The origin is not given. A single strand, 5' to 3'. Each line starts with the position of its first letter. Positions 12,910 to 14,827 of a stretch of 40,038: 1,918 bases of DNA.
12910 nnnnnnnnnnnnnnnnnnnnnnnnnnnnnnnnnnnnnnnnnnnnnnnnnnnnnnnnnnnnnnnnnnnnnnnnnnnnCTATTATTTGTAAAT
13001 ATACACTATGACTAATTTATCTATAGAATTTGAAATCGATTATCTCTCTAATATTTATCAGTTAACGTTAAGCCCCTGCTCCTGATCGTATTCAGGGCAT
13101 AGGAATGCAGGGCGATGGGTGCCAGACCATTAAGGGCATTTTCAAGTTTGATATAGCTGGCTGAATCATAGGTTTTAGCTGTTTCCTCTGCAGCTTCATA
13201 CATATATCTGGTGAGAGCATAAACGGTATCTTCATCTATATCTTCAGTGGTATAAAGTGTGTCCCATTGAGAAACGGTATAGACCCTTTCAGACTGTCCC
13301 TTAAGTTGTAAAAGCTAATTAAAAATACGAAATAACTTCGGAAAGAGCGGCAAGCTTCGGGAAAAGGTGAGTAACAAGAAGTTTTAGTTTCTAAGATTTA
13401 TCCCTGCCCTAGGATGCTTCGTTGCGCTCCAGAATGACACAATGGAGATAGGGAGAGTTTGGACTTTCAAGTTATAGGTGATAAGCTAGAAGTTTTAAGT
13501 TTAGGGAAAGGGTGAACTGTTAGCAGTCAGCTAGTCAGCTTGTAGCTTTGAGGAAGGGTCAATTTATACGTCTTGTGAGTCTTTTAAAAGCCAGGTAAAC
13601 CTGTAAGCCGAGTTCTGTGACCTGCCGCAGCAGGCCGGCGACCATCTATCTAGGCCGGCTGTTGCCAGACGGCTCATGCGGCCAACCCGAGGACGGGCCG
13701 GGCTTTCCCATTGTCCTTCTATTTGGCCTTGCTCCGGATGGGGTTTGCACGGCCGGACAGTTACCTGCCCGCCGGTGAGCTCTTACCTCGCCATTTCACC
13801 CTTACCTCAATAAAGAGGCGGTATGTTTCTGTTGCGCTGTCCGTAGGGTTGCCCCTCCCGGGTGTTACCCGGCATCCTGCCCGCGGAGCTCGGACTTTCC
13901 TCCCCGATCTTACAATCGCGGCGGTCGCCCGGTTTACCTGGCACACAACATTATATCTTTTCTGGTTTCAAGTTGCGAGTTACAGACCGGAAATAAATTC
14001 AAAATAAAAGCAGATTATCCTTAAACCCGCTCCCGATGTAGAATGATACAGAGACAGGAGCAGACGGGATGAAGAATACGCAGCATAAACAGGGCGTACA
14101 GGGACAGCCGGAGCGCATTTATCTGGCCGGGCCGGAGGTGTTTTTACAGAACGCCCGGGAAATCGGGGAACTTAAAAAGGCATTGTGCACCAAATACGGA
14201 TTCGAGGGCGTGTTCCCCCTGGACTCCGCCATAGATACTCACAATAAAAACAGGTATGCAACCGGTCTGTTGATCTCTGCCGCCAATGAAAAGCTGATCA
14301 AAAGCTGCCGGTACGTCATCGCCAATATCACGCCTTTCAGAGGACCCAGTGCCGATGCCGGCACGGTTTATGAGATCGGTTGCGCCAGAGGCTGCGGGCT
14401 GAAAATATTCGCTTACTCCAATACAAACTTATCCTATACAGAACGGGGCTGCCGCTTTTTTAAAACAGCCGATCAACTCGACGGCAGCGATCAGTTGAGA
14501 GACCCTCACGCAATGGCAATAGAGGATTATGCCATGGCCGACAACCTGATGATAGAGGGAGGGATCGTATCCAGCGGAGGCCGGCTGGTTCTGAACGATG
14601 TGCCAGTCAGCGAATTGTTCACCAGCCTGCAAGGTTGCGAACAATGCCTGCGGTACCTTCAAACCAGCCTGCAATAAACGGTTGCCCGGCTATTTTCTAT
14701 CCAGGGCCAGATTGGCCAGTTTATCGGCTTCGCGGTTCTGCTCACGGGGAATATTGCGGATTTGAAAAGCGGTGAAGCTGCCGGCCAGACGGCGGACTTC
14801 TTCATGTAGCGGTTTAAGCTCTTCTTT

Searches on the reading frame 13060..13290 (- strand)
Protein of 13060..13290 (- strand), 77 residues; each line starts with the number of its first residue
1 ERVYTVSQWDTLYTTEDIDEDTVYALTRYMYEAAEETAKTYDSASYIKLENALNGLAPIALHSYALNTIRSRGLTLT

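Call 47: search_protein_families(library=pfam, proteins=[window:13060-13290:-], max_evalue=0.01)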
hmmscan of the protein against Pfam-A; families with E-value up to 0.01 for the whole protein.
window:13060-13290:- (77 aa): 1 family
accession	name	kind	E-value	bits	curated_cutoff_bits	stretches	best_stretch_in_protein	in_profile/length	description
PF16868.10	NMT1_3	-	2.7e-12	47.4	27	1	2-63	219-279/289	NMT1-like family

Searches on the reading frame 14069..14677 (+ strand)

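Call 47: search_protein_families(library=pfam, proteins=[window:14069-14677:+], max_evalue=0.01)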
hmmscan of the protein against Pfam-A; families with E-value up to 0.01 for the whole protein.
window:14069-14677:+ (202 aa): 1 family
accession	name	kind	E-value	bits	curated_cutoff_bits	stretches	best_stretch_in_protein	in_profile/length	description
PF05014.21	Nuc_deoxyrib_tr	-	5.6e-27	94.7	28.8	1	17-161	1-117/117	Nucleoside 2-deoxyribosyltransferase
